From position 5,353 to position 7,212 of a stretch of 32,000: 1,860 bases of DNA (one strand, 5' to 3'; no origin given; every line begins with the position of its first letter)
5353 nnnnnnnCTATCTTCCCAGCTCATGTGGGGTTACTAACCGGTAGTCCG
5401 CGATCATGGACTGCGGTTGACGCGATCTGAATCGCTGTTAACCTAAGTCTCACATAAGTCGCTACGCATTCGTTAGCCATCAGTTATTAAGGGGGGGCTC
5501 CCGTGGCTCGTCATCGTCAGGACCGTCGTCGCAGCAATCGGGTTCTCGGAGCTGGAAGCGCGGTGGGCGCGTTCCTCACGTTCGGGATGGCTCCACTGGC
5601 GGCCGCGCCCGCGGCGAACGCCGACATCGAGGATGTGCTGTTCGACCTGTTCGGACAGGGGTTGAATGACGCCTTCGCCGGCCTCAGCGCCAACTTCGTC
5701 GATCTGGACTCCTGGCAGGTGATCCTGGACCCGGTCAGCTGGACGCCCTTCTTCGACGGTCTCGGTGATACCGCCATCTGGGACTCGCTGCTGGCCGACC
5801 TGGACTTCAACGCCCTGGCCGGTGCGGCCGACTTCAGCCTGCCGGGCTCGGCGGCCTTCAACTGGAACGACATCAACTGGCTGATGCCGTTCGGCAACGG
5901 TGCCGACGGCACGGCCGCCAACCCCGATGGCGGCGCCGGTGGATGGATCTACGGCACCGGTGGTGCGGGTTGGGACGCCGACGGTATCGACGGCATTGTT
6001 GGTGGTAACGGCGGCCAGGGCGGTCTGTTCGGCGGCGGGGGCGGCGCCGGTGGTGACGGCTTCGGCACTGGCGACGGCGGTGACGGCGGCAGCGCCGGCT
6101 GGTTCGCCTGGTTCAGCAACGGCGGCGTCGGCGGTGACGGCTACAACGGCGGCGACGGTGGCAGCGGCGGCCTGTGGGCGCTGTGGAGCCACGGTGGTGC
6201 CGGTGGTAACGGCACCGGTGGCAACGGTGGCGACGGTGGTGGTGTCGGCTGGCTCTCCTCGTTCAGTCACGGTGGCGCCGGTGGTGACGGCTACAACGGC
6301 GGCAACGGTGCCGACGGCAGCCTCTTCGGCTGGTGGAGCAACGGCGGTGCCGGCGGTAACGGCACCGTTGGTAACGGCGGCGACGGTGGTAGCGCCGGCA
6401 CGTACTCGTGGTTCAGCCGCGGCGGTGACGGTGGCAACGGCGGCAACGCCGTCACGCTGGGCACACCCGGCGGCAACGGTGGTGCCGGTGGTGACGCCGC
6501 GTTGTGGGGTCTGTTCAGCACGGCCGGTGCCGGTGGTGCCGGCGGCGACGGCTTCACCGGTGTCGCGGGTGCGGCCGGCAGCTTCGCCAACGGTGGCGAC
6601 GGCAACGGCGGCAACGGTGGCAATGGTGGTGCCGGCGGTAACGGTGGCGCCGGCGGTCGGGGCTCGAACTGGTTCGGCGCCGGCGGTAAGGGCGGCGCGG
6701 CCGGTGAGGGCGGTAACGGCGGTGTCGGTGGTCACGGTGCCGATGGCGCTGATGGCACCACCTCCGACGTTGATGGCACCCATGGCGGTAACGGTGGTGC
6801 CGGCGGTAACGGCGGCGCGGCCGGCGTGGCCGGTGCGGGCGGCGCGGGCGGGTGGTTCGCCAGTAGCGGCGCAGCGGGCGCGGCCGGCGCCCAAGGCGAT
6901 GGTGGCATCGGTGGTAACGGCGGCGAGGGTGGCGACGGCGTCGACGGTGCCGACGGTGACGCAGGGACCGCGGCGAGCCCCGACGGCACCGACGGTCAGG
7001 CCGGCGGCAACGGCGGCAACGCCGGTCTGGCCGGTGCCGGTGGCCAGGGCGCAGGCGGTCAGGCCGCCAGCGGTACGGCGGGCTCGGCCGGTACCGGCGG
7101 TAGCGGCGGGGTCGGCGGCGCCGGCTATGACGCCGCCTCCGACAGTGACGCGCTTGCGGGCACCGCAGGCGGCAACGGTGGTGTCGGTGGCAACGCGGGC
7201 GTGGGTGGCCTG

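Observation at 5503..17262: Giant 3,919-aa PGRS-like protein with a classical signal peptide in place of the PE domain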

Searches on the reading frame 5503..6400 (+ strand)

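Call 11: search_protein_families(library=pfam, proteins=[window:5503-6400:+], max_evalue=10)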
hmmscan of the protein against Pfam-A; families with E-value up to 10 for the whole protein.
window:5503-6400:+ (299 aa): 1 family
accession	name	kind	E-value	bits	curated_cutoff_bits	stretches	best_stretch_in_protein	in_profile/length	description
PF21526.2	PGRS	-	2.3e-06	28.3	27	1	131-200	2-72/73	PGRS repeats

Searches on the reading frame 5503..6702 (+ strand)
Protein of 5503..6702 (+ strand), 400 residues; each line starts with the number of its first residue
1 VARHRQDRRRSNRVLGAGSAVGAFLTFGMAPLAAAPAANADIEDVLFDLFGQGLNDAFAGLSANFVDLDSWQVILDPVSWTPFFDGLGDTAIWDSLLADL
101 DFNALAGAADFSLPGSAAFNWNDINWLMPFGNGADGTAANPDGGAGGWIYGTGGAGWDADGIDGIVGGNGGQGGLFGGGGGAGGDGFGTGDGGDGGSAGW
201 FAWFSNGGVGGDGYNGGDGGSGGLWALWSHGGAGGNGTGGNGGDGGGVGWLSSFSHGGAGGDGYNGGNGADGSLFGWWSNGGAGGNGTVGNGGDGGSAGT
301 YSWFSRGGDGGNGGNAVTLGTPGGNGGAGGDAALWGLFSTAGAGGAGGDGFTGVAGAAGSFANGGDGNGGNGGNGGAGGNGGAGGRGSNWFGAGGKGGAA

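Call 22: search_protein_families(library=pfam, proteins=[window:5503-6702:+], max_evalue=1)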
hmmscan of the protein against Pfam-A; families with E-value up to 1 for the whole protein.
window:5503-6702:+ (400 aa): 1 family
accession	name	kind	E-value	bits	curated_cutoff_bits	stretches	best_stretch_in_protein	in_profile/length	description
PF21526.2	PGRS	-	3.6e-06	27.7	27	1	131-200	2-72/73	PGRS repeats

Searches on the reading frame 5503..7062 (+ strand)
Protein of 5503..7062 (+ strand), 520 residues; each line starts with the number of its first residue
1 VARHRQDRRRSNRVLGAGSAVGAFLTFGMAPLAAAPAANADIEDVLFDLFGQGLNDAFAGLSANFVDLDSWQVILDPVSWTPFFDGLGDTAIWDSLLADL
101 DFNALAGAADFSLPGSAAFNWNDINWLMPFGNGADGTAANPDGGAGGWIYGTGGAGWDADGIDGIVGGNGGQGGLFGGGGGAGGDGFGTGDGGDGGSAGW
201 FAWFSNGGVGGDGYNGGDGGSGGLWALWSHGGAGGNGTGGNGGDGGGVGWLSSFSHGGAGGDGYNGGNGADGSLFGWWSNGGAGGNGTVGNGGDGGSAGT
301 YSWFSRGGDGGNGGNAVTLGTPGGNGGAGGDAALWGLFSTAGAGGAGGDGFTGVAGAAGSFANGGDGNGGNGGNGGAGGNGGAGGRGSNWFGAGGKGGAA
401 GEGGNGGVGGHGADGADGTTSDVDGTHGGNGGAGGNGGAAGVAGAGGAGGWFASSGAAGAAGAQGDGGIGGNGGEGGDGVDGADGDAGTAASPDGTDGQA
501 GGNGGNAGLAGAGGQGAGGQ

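Call 45: predict_structure(alignment_id=A2)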
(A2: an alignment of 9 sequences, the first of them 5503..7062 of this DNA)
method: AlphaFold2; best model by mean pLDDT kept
length: 520 residues; sequences in the alignment: 9
mean_pLDDT: 57.1   pTM: 0.52
mean pLDDT of the five models: 57.1, 49.1, 46.4, 43.6, 37.2
residues with pLDDT >= 90: 12; 70-90: 150; 50-70: 164; < 50: 194
segments of 3 or more residues with pLDDT < 50: 1-4, 6-40, 100-117, 316-319, 371-380, 401-520
pLDDT, mean of each block of 10 residues (from residue 1): 40 32 39 38 58 66 65 65 60 53 40 44 69 88 83 86 73 81 86 81 75 81 69 78 72 72 78 71 75 73 72 57 63 63 61 56 57 47 54 55 45 36 26 28 33 35 31 32 30 30 31 36
secondary structure, 60 per line:
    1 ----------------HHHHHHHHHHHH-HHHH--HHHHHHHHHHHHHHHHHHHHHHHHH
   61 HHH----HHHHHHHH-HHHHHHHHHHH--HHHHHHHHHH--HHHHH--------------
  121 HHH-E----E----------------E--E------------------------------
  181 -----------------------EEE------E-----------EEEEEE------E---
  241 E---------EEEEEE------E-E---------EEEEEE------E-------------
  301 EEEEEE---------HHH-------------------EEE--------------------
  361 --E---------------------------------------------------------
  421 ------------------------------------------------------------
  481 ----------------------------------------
elements in order: H17-28 H30-33 H36-63 H68-75 H77-87 H90-99 H102-106 E204-206 E225-230 E251-256 E275-280 E301-306 E338-340

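Call 50: fold_search(model_id=the predicted structure, library=pdb)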
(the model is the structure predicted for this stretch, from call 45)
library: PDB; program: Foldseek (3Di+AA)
matches with E <= 10: 11; with E <= 0.001: 0
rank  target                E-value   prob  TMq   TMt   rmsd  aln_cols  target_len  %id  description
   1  7jjv_A                3.7e-03  0.30  0.08  0.20  13.8       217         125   24  Crystal waters on the nine polyproline type II helical bundle springtail antifreeze protein from Granisotoma rainieri  (released 2021-01-27)
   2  7jjv_B                7.5e-03  0.18  0.09  0.21  17.2       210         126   28  Crystal waters on the nine polyproline type II helical bundle springtail antifreeze protein from Granisotoma rainieri  (released 2021-01-27)
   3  2pne                  1.2e+00  0.54  0.12  0.60   4.3        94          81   32  Crystal Structure of the Snow Flea Antifreeze Protein (released 2008-04-29)
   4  3bog_A                2.0e+00  0.11  0.07  0.35  11.7        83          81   31  Snow Flea Antifreeze Protein Quasi-racemate (released 2008-09-23)
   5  6k0v_A                4.8e+00  0.02  0.14  0.14  11.2       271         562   10  Catalytic domain of GH87 alpha-1,3-glucanase D1069A in complex with tetrasaccharides (released 2019-12-25)
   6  4xn0                  4.8e+00  0.01  0.12  0.11  15.2       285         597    9  Tailspike protein mutant E372A of E. coli bacteriophage HK620 (released 2016-01-27)
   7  6twn_B                6.4e+00  0.10  0.08  0.13   9.3        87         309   15  Crystal structure of Talin1 R7R8 in complex with CDK1 (206-223) (released 2021-05-12)
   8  4xkv                  7.4e+00  0.02  0.15  0.14  11.8       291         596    9  Tailspike protein mutant D339N of E. coli bacteriophage HK620 (released 2016-01-20)
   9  6w4q_C                8.1e+00  0.01  0.10  0.08  16.9       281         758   12  Crystal structure of full-length tailspike protein 2 (TSP2, ORF211) ) from Escherichia coli O157:H7 bacteriophage CAB1 (released 2021-01-20)
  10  4w8p_A                8.9e+00  0.08  0.07  0.11   9.4        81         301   15  Crystal structure of RIAM TBS1 in complex with talin R7R8 domains (released 2014-12-03)
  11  6zma_B                9.8e+00  0.03  0.06  0.13  11.4        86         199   16  Structure of the tRNA-Monooxygenase enzyme MiaE frozen under 140 bar of krypton using the soak and freeze methodology (released 2020-09-02)

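Call 78: search_solved_structures(query=A2, max_evalue=1)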
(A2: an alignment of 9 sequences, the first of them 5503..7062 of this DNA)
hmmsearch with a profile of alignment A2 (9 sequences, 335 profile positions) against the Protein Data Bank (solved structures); distinct sequences matched with E-value up to 1: 0.

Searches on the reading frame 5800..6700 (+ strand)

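Call 11: search_protein_families(library=pfam, proteins=[window:5800-6700:+], max_evalue=10)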
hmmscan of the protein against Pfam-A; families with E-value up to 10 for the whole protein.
window:5800-6700:+ (300 aa): 1 family
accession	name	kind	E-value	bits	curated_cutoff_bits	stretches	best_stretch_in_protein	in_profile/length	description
PF21526.2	PGRS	-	2.2e-06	28.4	27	2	32-101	2-72/73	PGRS repeats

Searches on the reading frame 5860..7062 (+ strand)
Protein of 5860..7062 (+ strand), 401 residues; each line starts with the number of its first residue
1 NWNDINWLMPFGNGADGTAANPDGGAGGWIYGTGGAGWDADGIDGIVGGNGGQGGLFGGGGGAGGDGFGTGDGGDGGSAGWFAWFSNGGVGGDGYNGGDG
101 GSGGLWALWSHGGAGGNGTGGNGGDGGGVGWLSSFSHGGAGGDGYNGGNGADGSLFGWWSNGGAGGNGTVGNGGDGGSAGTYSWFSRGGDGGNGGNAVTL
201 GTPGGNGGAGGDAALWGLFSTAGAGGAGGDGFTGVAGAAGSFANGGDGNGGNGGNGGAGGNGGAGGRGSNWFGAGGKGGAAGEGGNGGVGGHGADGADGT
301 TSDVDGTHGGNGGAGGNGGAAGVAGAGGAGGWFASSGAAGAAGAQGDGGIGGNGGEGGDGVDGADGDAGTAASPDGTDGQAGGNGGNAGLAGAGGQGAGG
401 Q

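Call 36: find_homologous_proteins(query=window:5860-7062:+, max_evalue=0.00001)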
Query window:5860-7062:+ (401 aa): 5 proteins with E <= 0.00001 among 8000 candidates.
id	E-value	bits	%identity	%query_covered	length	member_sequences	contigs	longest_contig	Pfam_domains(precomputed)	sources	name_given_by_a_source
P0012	2.9e-50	190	71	22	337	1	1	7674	PF21526.3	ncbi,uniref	ncbi:PGRS repeat-containing protein, partial [Mycolicibacter sinensis]|uniref:PGRS repeat-containing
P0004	1.5e-35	141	90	10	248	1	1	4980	PF21526.3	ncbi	ncbi:MAG: PGRS repeat-containing protein, partial [Mycobacterium sp.]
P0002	2.1e-34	137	86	10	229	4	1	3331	PF21526.3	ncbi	ncbi:hypothetical protein DQP56_23310, partial [Mycolicibacter senuensis]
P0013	2.9e-22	97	79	10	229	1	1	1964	PF21526.3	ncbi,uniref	ncbi:PGRS repeat-containing protein, partial [Mycolicibacter arupensis]|uniref:PGRS repeat-containin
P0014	1.8e-8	52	38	13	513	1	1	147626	PF21526.3,PF00934.26,PF20729.3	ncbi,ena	-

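Call 61: search_protein_families(library=ncbifam, proteins=[P0012], max_evalue=0.01)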
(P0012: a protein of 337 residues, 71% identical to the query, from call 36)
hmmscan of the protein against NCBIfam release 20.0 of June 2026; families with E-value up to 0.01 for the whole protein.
P0012 (337 aa): 0 families
